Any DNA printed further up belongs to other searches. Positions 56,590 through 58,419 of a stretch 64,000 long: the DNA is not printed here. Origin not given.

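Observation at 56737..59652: Three-gene flavinylation module: FMN-binding protein, ApbE transferase and membrane FAD/NAD(P) oxidoreductase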

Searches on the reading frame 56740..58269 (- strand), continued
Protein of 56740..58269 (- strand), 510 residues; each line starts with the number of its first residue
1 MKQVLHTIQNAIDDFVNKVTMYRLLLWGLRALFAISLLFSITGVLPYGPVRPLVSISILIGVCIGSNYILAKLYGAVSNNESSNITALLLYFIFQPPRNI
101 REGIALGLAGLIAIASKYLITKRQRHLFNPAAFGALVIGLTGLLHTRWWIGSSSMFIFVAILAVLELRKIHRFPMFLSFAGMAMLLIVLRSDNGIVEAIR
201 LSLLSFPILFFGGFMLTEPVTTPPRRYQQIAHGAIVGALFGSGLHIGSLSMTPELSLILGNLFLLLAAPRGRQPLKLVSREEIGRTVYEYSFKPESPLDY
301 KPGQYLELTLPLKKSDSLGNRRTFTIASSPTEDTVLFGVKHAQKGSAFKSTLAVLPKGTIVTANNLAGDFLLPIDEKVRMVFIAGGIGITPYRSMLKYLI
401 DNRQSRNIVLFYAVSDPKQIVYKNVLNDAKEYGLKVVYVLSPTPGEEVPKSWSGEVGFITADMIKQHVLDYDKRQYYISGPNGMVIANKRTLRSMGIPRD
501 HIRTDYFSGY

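Call 34: find_encoding_contigs(protein=P0011, flank=6000, max_places=3)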
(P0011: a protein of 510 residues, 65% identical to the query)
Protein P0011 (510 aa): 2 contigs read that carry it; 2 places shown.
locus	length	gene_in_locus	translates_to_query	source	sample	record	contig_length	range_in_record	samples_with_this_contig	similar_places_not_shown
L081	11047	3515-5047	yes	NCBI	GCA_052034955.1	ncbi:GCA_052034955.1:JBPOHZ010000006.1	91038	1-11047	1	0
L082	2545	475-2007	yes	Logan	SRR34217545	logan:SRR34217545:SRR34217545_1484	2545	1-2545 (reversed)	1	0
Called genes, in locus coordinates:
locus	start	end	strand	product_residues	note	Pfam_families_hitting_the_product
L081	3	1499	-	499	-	?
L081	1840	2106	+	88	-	-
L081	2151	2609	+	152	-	-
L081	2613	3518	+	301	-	PF02424:ApbE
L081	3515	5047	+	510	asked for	PF03116:NQR2_RnfD_RnfE (faint), PF00175:NAD_binding_1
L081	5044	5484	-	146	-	PF04977:DivIC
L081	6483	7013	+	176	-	-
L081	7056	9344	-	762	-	PF05342:Peptidase_M26_N (faint), PF00041:fn3 (weak)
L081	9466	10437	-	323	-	PF01207:Dus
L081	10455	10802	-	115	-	-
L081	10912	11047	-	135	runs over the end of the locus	-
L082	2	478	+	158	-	?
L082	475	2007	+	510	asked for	PF03116:NQR2_RnfD_RnfE (faint), PF00175:NAD_binding_1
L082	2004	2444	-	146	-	PF04977:DivIC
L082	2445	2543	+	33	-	?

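Call 40: predict_structure(alignment_id=A1)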
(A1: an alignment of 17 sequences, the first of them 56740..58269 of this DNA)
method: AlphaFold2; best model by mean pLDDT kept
length: 510 residues; sequences in the alignment: 17
mean_pLDDT: 84.2   pTM: 0.71
mean pLDDT of the five models: 84.2, 83.9, 82.8, 82.5, 79.7
residues with pLDDT >= 90: 201; 70-90: 240; 50-70: 65; < 50: 4
segments of 3 or more residues with pLDDT < 50: 508-510
pLDDT, mean of each block of 10 residues (from residue 1): 72 71 86 92 89 94 92 76 89 90 93 82 61 85 74 82 83 86 86 73 72 77 76 90 73 84 71 85 92 85 83 65 81 90 77 89 70 92 92 95 96 93 96 97 84 92 96 94 88 94 66
secondary structure, 60 per line:
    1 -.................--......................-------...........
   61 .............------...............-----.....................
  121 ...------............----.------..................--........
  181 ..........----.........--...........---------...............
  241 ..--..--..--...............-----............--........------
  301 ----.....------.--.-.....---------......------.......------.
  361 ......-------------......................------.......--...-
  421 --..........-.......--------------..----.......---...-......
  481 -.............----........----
elements in order: H2-18 H21-42 H50-73 H80-93 H100-123 H130-141 H153-170 H173-190 H195-203 H206-216 H226-242 H253-267 E273-284 E287-294 E305-309 E321-325 E335-340 H347-353 E360-366 E380-385 H386-401 E408-414 H423-432 E434-440 H461-467 E475-480 H482-494 E502-506

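Call 43: fold_search(model_id=the predicted structure, library=pdb)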
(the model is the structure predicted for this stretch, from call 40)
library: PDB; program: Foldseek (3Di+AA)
matches with E <= 10: 944; with E <= 0.001: 307
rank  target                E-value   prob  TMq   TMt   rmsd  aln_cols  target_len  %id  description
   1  1gvh                  7.1e-16  1.00  0.42  0.53  11.4       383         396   15  The X-ray structure of ferric Escherichia coli flavohemoglobin reveals an unespected geometry of the distal heme pocket (released 2002-08-06)
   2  6o0a                  1.1e-15  1.00  0.41  0.53  12.4       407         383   19  Crystal structure of flavohemoglobin from Malassezia yamatoensis with bound FAD and heme determined by iron SAD phasing (released 2019-03-06)
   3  4g1v                  3.3e-15  1.00  0.42  0.53  14.5       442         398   15  X-ray structure of yeast flavohemoglobin (released 2012-11-14)
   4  5ogx                  4.2e-15  1.00  0.42  0.62   2.5       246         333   24  Crystal structure of Amycolatopsis cytochrome P450 reductase GcoB. (released 2018-07-04)
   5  8qta                  1.3e-14  1.00  0.37  0.46  17.3       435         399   17  Cryo-EM structure of Streptococcus pneumoniae NADPH oxidase F397A mutant in complex with NADPH (released 2024-07-24)
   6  4wqm                  2.1e-14  1.00  0.39  0.59   4.0       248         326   24  Structure of the toluene 4-monooxygenase NADH oxidoreductase T4moF, K270S K271S variant (released 2015-09-09)
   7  4eh1_B                3.3e-14  1.00  0.39  0.80   3.4       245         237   19  Crystal Structure of the Flavohem-like-FAD/NAD Binding Domain of Nitric Oxide Dioxygenase from Vibrio cholerae O1 biov (released 2012-04-25)
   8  2r6h_A                3.5e-14  1.00  0.40  0.69   4.7       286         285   20  Crystal structure of the domain comprising the NAD binding and the FAD binding regions of the NADH:ubiquinone oxidored (released 2007-09-11)
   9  7c3a_C                3.5e-14  1.00  0.39  0.59   3.8       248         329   22  Ferredoxin reductase in carbazole 1,9a-dioxygenase (released 2021-05-26)
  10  8qt6                  4.1e-14  1.00  0.38  0.48  15.7       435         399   16  Cryo-EM structure of Streptococcus pneumoniae NADPH oxidase (released 2024-07-24)
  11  7qty                  4.5e-14  1.00  0.41  0.73   3.9       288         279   19  X-ray structure of FAD domain of NqrF of Klebsiella pneumoniae (released 2022-02-09)
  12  7qu5                  7.7e-14  1.00  0.42  0.73   4.7       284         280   21  X-ray structure of FAD domain of NqrF of Pseudomonas aeruginosa (released 2022-02-09)
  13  2r6h_C                9.4e-14  1.00  0.40  0.68   5.4       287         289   20  Crystal structure of the domain comprising the NAD binding and the FAD binding regions of the NADH:ubiquinone oxidored (released 2007-09-11)
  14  7c3b_C                9.9e-14  1.00  0.40  0.59   3.2       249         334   22  Ferredoxin reductase in carbazole 1,9a-dioxygenase (FAD apo form) (released 2021-05-26)
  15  7qu3                  1.4e-13  1.00  0.40  0.71   4.9       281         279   20  X-ray structure of FAD domain of NqrF of Pseudomonas aeruginosa (released 2022-02-09)
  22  7c3a_B                5.3e-13  1.00  0.40  0.60   3.5       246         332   22  Ferredoxin reductase in carbazole 1,9a-dioxygenase (released 2021-05-26)
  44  7c3b_A                3.6e-12  1.00  0.38  0.57   3.6       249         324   20  Ferredoxin reductase in carbazole 1,9a-dioxygenase (FAD apo form) (released 2021-05-26)
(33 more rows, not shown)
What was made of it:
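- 56740..57459 (-): Cytoplasmic FNR-type FAD/NAD(P)H-binding domain of the fusion protein (residues 271-510; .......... and GGIGITP motifs). Foldseek hits to NqrF, flavohemoglobin and cytochrome b5 reductase domains (call 43).
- Closest known: NOX/FRE-type NADPH oxidases and ferric reductases. Same: SpNOX appears among the structural hits of the C-terminal domain (call 43).
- Tried and rejected: (5) Foldseek with the full-length fusion model: swamped by FNR-domain hits (call 43).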

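Call 56: find_encoding_contigs(protein=P0004, flank=6000, max_places=2)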
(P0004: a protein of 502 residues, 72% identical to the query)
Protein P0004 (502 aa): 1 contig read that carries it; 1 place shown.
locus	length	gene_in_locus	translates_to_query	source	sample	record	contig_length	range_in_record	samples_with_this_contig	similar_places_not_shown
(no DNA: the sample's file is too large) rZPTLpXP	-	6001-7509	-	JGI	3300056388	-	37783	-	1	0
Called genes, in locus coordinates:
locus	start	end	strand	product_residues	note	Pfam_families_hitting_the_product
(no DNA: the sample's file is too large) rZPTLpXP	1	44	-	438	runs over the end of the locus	PF12704:MacB_PCD, PF02687:FtsX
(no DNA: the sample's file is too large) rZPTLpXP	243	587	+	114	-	-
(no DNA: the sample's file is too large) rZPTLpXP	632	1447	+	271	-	-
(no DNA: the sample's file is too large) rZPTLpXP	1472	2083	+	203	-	-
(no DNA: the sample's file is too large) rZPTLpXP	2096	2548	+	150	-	-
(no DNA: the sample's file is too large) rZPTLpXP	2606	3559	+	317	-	PF10017:Methyltransf_33, PF01209:Ubie_methyltran (weak), PF13847:Methyltransf_31, PF13649:Methyltransf_25 (weak)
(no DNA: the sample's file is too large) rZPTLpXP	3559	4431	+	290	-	PF02424:ApbE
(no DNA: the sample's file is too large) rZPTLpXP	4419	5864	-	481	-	-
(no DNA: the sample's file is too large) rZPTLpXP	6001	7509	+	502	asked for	PF00175:NAD_binding_1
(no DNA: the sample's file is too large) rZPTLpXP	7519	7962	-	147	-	PF04977:DivIC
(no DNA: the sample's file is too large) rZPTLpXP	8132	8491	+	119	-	PF02325:CCB3_YggT (weak)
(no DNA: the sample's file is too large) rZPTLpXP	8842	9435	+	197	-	-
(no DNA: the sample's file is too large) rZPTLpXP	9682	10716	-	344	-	-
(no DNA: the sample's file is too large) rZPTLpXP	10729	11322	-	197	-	-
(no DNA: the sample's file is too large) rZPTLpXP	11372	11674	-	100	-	-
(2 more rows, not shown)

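Call 57: find_encoding_contigs(protein=P0006, flank=6000, max_places=2)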
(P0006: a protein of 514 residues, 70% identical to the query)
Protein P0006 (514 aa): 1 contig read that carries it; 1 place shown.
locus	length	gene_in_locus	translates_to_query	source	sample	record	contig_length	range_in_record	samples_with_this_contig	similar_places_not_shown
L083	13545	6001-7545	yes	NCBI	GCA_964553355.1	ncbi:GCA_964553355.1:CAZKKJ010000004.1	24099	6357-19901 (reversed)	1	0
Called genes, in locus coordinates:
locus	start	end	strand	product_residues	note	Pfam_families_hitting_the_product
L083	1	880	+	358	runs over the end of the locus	-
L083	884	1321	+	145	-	PF00293:NUDIX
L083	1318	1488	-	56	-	-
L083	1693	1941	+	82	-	-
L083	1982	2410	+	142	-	PF06044:DpnI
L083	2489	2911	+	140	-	PF12802:MarR_2, PF01047:MarR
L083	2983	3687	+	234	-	-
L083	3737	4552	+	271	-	-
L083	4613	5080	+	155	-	-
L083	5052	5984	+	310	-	PF02424:ApbE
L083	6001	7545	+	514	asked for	PF00175:NAD_binding_1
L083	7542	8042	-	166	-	-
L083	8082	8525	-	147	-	PF04977:DivIC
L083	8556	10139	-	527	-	-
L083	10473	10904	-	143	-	PF08818:DUF1801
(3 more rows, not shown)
